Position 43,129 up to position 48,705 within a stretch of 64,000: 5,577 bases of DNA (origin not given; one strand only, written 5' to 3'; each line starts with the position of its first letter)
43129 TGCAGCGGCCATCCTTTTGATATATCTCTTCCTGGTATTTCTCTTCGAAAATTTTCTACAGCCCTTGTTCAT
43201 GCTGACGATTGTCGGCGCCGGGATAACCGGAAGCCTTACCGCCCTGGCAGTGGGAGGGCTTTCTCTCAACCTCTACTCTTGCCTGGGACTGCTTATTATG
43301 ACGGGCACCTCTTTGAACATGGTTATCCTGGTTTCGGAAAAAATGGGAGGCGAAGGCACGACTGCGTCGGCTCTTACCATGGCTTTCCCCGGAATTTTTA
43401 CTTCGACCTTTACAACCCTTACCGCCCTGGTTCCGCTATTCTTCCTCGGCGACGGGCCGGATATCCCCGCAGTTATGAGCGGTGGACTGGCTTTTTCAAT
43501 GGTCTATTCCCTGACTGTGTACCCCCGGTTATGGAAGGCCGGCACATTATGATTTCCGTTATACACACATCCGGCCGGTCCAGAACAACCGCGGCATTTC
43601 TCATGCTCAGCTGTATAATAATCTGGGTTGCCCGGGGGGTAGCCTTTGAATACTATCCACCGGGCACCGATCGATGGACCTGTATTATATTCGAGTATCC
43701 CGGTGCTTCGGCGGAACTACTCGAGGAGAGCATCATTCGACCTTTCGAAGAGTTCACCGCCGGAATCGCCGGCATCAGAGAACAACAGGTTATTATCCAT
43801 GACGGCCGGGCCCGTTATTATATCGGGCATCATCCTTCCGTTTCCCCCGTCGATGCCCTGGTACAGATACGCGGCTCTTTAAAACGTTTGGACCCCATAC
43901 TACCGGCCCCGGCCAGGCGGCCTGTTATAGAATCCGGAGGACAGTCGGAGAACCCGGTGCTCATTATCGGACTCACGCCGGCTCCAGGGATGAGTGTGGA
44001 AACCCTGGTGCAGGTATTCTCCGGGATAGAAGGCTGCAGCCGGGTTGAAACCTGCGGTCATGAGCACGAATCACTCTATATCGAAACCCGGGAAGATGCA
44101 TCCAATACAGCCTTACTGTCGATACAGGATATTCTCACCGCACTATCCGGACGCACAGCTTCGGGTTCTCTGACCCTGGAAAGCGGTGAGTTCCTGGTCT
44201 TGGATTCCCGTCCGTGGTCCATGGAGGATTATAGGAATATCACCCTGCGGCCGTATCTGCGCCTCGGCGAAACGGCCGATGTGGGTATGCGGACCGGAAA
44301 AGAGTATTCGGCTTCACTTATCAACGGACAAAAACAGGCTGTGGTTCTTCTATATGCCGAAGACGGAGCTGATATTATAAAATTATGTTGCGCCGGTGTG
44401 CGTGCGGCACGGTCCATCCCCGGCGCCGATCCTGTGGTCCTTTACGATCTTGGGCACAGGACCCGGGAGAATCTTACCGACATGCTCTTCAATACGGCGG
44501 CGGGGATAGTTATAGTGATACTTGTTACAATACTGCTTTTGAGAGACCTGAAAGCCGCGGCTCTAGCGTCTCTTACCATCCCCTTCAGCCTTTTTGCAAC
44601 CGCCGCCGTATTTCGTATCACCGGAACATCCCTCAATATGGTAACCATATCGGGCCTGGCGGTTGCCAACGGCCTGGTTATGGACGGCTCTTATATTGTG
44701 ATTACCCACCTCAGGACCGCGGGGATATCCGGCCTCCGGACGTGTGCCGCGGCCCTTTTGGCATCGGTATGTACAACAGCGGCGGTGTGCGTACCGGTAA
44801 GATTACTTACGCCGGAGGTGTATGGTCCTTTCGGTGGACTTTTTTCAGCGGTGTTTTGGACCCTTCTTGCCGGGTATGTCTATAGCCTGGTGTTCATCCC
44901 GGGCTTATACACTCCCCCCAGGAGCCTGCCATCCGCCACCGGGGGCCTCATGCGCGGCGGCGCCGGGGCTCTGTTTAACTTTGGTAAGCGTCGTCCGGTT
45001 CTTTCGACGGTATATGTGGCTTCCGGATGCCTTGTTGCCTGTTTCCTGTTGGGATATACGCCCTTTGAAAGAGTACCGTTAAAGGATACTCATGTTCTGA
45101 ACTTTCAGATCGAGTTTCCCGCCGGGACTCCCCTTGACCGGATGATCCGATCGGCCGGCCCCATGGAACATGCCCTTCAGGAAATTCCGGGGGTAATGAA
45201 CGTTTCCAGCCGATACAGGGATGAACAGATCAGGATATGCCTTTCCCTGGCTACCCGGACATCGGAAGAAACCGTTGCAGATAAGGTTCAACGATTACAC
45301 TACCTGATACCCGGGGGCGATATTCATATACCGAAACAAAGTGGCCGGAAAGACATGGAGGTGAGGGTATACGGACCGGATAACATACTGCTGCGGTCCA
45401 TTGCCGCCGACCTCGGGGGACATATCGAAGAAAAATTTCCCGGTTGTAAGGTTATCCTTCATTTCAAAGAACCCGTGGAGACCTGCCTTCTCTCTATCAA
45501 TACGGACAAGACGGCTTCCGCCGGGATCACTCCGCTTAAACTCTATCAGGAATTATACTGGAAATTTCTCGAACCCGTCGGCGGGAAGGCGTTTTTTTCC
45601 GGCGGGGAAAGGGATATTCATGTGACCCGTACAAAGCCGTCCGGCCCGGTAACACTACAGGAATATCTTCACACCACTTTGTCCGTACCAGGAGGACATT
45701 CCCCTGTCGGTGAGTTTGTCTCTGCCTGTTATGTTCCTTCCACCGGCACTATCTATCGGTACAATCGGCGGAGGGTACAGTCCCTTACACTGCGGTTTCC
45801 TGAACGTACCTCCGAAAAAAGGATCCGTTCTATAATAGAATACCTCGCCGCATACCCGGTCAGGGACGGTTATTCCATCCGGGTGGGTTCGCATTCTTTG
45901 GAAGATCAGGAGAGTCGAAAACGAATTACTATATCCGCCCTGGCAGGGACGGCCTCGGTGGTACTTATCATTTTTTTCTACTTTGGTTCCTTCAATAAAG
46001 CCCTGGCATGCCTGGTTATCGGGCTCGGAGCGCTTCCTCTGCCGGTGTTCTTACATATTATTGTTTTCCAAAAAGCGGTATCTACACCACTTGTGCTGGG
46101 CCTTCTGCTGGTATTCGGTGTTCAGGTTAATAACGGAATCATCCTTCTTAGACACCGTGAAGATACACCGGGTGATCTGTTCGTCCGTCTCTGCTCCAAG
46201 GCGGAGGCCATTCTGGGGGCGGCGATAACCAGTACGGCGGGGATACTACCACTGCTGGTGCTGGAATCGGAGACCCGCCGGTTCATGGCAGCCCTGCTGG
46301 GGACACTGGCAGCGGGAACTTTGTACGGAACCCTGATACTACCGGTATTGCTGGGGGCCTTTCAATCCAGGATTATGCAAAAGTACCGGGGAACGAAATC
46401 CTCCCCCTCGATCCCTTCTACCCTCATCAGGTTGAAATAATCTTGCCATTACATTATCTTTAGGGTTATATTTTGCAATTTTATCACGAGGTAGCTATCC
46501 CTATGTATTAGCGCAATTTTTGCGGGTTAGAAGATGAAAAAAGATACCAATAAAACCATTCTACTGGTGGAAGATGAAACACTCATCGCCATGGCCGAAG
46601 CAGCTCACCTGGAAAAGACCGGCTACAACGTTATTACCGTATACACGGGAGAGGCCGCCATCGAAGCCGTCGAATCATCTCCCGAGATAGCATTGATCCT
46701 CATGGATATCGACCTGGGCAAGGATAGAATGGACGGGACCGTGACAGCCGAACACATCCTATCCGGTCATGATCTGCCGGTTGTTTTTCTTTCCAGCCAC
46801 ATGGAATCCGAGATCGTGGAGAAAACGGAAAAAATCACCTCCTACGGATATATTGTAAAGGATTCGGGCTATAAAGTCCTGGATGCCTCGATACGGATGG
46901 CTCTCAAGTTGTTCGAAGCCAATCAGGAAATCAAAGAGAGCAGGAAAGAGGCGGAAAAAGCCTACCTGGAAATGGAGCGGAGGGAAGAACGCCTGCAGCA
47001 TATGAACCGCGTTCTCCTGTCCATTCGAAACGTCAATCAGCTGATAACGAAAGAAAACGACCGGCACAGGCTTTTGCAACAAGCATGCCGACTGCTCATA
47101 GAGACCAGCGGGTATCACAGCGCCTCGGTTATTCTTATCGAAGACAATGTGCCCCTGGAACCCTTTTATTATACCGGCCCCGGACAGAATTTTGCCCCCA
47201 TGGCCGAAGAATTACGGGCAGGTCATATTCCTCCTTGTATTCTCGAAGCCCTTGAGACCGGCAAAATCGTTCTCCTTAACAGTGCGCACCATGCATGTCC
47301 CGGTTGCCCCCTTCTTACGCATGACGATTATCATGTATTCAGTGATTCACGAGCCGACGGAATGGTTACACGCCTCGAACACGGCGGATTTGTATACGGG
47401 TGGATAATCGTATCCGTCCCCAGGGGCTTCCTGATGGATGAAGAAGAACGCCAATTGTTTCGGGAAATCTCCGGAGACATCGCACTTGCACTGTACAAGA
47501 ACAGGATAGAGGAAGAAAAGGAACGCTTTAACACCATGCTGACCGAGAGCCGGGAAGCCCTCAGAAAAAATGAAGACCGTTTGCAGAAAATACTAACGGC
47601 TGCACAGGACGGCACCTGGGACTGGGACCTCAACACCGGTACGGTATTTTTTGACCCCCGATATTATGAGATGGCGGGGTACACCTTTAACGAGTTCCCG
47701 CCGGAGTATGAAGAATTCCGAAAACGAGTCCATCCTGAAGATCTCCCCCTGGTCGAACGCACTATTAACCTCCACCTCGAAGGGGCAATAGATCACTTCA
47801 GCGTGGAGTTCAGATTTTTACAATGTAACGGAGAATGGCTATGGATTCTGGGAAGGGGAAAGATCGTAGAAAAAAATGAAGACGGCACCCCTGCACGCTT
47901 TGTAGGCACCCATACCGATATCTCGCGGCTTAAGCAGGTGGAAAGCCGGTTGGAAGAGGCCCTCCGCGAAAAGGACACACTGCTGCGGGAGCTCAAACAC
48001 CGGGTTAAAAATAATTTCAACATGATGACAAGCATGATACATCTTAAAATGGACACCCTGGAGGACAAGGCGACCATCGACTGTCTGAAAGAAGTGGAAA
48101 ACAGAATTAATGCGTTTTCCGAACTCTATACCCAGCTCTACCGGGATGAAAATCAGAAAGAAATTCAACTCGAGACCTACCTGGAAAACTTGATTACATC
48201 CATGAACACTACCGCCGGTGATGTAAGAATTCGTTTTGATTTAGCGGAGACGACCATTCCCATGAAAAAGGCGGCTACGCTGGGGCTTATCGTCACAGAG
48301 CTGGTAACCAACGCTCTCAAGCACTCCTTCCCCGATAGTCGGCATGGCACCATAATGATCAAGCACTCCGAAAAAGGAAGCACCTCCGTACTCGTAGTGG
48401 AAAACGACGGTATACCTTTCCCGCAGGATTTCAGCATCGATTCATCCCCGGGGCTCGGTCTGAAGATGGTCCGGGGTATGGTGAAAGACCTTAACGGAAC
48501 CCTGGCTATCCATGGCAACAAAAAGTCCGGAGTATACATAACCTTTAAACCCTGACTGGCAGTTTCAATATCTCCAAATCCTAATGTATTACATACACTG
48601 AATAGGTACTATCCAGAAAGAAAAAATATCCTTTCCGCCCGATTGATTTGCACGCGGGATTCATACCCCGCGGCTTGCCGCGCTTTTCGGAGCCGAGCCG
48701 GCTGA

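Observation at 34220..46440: Translationally coupled 8-gene envelope operon: TPR lipoprotein, small lipoprotein, TolC-like OMF, MFP, two Ig-like lipoproteins and tandem RND pumps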

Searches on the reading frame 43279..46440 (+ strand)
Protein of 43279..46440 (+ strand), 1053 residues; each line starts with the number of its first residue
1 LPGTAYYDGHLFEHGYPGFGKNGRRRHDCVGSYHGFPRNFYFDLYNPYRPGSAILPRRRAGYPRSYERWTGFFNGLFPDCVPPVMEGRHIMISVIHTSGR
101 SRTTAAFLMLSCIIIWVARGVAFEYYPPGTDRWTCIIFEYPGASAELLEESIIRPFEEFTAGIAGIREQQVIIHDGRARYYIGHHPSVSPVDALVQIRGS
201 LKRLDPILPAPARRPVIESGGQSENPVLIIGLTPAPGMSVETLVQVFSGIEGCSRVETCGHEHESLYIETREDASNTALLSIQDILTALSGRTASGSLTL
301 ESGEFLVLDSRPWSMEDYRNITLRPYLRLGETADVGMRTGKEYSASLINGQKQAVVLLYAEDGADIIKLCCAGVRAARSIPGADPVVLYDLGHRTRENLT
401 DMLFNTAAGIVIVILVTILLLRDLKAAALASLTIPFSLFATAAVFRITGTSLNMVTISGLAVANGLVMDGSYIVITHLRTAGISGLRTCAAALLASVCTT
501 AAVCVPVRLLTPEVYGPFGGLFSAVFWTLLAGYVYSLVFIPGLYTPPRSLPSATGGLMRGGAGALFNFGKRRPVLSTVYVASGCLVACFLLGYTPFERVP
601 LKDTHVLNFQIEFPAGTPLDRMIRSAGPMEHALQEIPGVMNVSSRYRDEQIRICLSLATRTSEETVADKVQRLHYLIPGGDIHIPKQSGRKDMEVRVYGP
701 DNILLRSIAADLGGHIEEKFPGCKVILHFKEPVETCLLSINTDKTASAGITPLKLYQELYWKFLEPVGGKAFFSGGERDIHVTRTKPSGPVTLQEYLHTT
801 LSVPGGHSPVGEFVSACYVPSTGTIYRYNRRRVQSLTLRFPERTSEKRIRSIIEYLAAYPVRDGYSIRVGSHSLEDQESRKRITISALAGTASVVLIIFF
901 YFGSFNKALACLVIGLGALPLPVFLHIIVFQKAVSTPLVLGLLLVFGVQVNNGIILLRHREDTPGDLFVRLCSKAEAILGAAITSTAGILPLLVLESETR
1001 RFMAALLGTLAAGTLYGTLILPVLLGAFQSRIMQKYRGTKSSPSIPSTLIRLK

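Call 4: search_protein_families(library=pfam, proteins=[window:43279-46440:+], max_evalue=0.01)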
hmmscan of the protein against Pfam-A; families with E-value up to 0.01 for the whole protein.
window:43279-46440:+ (1053 aa): 1 family
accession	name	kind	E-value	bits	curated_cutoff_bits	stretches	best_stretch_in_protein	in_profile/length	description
PF00873.25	ACR_tran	-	5.8e-54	183.6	28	1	136-1024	45-1016/1021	AcrB/AcrD/AcrF family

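Call 5: search_protein_families(library=ncbifam, proteins=[window:43279-46440:+], max_evalue=0.01)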
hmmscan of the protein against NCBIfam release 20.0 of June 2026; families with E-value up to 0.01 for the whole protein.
window:43279-46440:+ (1053 aa): 13 families
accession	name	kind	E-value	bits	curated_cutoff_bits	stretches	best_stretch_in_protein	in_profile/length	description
NF033617.1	RND_permease_2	subfamily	1.1e-36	126.3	1250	2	136-510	44-450/1009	multidrug efflux RND transporter permease subunit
NF000282.2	RND_permease_1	subfamily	2.1e-25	88.9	1250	1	126-506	34-454/1029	multidrug efflux RND transporter permease subunit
TIGR00915.1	2A0602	subfamily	1.7e-20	72.6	940.35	1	134-476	43-414/1050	efflux RND transporter permease subunit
NF007905.0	PRK10614.1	equivalog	5.8e-18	64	1774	1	139-494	50-426/1025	multidrug efflux RND transporter permease subunit MdtC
NF007131.0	PRK09577.1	equivalog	1e-15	56.6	1768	2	105-263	16-181/1045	multidrug efflux RND transporter permease subunit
NF007798.0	PRK10503.1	equivalog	6.5e-15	53.8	1584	1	136-493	56-434/1040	MdtB/MuxB family multidrug efflux RND transporter permease subunit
NF000037.1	RND_perm_OqxB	exception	1.6e-12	46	2200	1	135-497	46-438/1050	multidrug efflux RND transporter permease subunit OqxB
TIGR00914.1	2A0601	subfamily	6.2e-12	44.1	701.45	1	250-475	178-414/1051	CusA/CzcA family heavy metal efflux RND transporter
NF007842.1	PRK10555.1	equivalog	6.3e-09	34.2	1854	1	121-479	30-418/1036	multidrug efflux RND transporter permease AcrD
NF007133.0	PRK09579.1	equivalog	3.1e-08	31.7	1763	1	387-528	318-465/1017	multidrug efflux RND transporter permease subunit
NF011706.2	PRK15127.1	equivalog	1.8e-06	26.1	2150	1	405-478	343-416/1049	multidrug efflux RND transporter permease subunit AcrB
NF009582.0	PRK13024.1-2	equivalog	3.4e-05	22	723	1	845-958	624-738/859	protein translocase subunit SecDF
TIGR00966.2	transloc_SecF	equivalog_domain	0.00077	19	160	0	878-963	121-205/279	protein translocase subunit SecF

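Call 22: search_solved_structures(query=window:43549-46440:+, max_evalue=0.001, show_alignments=1)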
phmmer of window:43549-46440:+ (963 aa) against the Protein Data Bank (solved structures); distinct sequences matched with E-value up to 0.001: 78 (the best 60 are shown).
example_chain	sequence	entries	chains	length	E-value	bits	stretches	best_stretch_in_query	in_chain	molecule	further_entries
9lyq_B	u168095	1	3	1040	7.5e-19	70.4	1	38-405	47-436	Multidrug resistance protein MdtB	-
6ows_A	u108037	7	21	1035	6.4e-18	67.4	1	45-406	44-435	Efflux pump membrane transporter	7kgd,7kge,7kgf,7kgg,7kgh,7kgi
7b8p_A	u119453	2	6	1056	6.4e-18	67.3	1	45-406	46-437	Efflux pump membrane transporter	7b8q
7cz9_A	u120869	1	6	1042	4.8e-17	64.5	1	36-429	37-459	Efflux pump membrane transporter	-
8zxs_A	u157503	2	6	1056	5e-17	64.4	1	36-429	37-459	Efflux pump membrane transporter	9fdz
2v50_A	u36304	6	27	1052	1.8e-16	62.6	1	34-436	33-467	MULTIDRUG RESISTANCE PROTEIN MEXB | Efflux pump membrane transporter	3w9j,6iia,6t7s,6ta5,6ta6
21fo_A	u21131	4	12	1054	1.8e-16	62.6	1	34-436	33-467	Multidrug resistance protein MexB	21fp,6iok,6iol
3w9i_A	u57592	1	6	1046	1.8e-16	62.6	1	34-436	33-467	Multidrug resistance protein MexB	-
22xk_B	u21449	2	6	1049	6.4e-16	60.7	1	36-435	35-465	MexBYB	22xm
5t0o_A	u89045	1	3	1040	7.9e-14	53.8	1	31-389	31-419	CmeB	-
5lq3_A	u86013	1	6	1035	2.2e-13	52.4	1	31-389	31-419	CmeB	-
9xwg_A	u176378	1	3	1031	2.9e-13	51.9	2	158-453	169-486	Multidrug efflux RND transporter permease subunit MexK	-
20yy_A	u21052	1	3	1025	3.2e-13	51.8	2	158-453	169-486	Multidrug efflux RND transporter permease subunit MexK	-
7m4p_A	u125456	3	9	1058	6.7e-13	50.7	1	17-435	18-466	Efflux pump membrane transporter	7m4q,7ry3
7wls_A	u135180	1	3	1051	1e-12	50.1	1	35-436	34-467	Efflux pump membrane transporter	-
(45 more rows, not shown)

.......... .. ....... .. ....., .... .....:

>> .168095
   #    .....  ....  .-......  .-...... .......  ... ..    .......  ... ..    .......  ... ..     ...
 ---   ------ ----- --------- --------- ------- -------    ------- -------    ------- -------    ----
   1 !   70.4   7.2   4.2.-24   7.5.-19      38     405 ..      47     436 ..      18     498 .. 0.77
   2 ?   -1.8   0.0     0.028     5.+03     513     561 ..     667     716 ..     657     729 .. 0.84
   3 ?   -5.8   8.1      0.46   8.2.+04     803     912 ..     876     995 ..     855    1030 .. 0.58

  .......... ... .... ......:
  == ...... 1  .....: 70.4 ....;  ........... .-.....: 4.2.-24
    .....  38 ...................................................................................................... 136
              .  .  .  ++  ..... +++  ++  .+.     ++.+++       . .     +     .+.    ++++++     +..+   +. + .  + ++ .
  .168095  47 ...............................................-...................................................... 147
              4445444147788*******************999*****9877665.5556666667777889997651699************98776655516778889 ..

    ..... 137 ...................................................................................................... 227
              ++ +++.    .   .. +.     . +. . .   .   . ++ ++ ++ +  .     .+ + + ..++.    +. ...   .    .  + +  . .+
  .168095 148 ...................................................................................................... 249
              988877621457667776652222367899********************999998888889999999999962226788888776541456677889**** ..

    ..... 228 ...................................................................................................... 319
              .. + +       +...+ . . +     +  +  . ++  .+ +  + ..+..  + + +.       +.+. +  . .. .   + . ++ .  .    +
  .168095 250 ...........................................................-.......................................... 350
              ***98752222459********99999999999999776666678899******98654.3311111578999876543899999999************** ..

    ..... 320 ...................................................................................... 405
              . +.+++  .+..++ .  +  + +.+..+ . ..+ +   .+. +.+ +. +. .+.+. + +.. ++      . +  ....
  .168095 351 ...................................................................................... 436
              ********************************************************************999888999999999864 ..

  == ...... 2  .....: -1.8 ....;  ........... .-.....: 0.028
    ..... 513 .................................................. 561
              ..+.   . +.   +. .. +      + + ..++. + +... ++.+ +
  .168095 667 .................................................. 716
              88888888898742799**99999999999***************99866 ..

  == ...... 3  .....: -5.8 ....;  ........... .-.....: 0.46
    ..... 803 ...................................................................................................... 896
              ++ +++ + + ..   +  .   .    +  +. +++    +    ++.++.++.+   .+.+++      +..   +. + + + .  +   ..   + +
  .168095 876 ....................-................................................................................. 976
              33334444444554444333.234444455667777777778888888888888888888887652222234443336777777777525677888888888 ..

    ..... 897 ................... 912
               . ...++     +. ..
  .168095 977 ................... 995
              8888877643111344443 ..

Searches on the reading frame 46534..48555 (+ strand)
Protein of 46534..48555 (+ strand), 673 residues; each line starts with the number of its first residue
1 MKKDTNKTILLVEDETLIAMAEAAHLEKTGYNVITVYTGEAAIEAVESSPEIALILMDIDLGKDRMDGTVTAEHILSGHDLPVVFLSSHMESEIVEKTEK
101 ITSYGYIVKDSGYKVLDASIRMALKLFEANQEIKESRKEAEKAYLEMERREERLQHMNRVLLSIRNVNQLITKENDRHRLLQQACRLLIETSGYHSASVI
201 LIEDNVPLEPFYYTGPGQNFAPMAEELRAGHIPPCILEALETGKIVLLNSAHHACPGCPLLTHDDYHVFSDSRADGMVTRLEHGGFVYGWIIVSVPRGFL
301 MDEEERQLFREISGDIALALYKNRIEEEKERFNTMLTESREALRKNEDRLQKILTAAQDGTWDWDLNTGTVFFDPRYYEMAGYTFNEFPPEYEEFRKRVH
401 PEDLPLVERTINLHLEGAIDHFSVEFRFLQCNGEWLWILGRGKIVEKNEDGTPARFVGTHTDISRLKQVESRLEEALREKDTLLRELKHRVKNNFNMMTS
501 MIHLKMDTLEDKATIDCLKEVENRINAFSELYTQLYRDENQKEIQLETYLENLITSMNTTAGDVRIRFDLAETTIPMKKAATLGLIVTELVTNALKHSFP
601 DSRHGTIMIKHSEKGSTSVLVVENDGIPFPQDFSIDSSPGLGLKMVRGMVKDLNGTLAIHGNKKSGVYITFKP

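Call 26: search_protein_families(library=pfam, proteins=[window:46534-48555:+], max_evalue=0.01)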
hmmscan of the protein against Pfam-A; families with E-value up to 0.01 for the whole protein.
window:46534-48555:+ (673 aa): 9 families
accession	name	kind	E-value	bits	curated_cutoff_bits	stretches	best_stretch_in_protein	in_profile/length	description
PF08447.18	PAS_3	-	1.9e-21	76.6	25.6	1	371-460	2-89/89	PAS fold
PF07568.18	HisKA_2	-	5.3e-17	62.1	22.3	1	486-557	1-72/76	Histidine kinase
PF00072.30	Response_reg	-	3.5e-14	53.3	30.2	1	9-120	1-110/111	Response regulator receiver domain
PF02518.31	HATPase_c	-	1.7e-09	38.5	26.4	1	581-672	4-106/111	Histidine kinase-, DNA gyrase B-, and HSP90-like ATPase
PF13581.12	HATPase_c_2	-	1.1e-07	32.3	27.4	1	570-654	19-113/127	Histidine kinase-like ATPase domain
PF07536.20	HWE_HK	-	7.7e-07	30.2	22.8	1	486-560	1-72/83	HWE histidine kinase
PF13185.12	GAF_2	-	4.2e-06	27.5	28.6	1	175-320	2-135/136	GAF domain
PF01590.32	GAF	-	0.00013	22.9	22.4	1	176-320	1-133/133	GAF domain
PF20274.4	cREC_REC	-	0.0016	19.5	27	1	32-84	14-65/88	Cyclic-phosphate processing Receiver domain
